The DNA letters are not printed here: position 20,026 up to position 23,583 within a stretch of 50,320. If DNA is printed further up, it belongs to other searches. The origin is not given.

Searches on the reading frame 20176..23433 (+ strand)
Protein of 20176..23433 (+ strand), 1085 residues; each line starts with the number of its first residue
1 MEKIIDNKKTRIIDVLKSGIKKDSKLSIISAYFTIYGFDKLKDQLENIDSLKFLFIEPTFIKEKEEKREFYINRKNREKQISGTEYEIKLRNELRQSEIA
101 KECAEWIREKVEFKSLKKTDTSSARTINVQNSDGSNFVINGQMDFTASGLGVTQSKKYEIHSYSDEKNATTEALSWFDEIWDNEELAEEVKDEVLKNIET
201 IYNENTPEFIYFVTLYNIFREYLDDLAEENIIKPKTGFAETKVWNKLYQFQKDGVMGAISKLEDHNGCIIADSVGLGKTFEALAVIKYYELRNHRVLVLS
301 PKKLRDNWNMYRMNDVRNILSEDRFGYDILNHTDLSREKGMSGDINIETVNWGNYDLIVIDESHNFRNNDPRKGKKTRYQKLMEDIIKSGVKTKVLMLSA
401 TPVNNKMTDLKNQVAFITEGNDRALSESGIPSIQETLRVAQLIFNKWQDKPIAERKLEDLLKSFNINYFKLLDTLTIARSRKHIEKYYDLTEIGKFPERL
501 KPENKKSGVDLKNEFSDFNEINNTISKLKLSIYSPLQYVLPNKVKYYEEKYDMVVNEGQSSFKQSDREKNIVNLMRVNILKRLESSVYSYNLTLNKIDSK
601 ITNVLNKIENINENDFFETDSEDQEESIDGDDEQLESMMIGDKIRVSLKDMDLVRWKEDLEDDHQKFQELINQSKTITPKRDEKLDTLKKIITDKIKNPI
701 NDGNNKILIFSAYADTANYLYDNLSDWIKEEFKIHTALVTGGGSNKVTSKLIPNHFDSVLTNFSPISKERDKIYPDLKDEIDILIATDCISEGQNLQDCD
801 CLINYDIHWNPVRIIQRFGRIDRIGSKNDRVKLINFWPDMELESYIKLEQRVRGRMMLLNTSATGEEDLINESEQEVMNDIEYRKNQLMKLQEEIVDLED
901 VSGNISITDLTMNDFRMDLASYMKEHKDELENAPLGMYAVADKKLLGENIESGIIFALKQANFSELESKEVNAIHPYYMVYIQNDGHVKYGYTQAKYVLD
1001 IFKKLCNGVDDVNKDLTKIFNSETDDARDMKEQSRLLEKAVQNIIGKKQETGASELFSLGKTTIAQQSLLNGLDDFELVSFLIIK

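Call 9: search_protein_families(library=pfam, proteins=[window:20176-23433:+], max_evalue=0.01)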
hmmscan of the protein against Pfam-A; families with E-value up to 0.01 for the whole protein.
window:20176-23433:+ (1085 aa): 7 families
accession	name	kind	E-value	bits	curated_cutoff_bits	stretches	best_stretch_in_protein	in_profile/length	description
PF00271.37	Helicase_C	-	1.8e-16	60.8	23.5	1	684-825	2-110/110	Helicase conserved C-terminal domain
PF00176.29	SNF2-rel_dom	-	4.3e-11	42.9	24.9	1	251-420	2-181/290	SNF2-related domain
PF04851.21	ResIII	-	3.5e-08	34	22.5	1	248-403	5-163/164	Type III restriction enzyme, res subunit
PF00270.35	DEAD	-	1.9e-07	31.4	26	1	348-405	111-162/167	DEAD/DEAH box helicase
PF20720.3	nSTAND3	-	2.4e-05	24.5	27.2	1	254-345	6-95/155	Novel STAND NTPase 3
PF13519.12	VWA_2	-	0.00067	20.7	27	1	357-447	2-92/107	von Willebrand factor type A domain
PF13872.12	AAA_34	-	0.004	16.5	27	0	356-404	176-226/306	P-loop containing NTP hydrolase pore-1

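Call 62: search_protein_families(library=padloc, proteins=[window:20176-23433:+], max_evalue=0.001)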
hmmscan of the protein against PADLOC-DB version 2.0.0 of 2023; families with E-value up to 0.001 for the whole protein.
window:20176-23433:+ (1085 aa): 40 families (the best 25 are shown)
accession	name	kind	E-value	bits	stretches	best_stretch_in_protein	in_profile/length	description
PDLC01075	C3a139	-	3.7e-143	477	1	2-1083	2-946/948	HKD+Snf2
PDLC02621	DrmD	-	5.8e-39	132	2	564-842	388-641/1040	DrmD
PDLC02619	DrmD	-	1e-32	111.3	2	647-832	357-541/872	DrmD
PDLC02623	DrmD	-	1.5e-30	103.7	2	680-870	508-667/1040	DrmD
PDLC02500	BrxHI|BrxHII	-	1.7e-29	101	2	758-839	507-587/933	BrxHI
PDLC02193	PLD_Helicase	-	3.2e-27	93.1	1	658-879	646-857/905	-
PDLC00659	HmaA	-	1.3e-25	87.4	2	547-828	344-614/1176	SNF2 helicase / DEAD-box helicase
PDLC03830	ZacC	-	1.8e-25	87.7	2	349-420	238-302/1019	-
PDLC04556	PDC-M27C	-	2e-23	80.7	3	249-309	38-101/892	-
PDLC02843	DpdE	-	4.4e-22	75.8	2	269-407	179-302/1091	DpdE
PDLC02840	DpdE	-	1.5e-19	67.9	2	269-406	180-306/1091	DpdE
PDLC02504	BrxHI|BrxHII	-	1.6e-19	67.4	2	570-846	367-602/971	BrxHII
PDLC02633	DrmD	-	9.8e-19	64.8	1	667-838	489-642/839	DrmD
PDLC02572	DrmA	-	1.3e-18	64.4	2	571-832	392-629/1043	DrmA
PDLC02853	DpdE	-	2.9e-18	63.3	1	647-839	433-613/985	DpdE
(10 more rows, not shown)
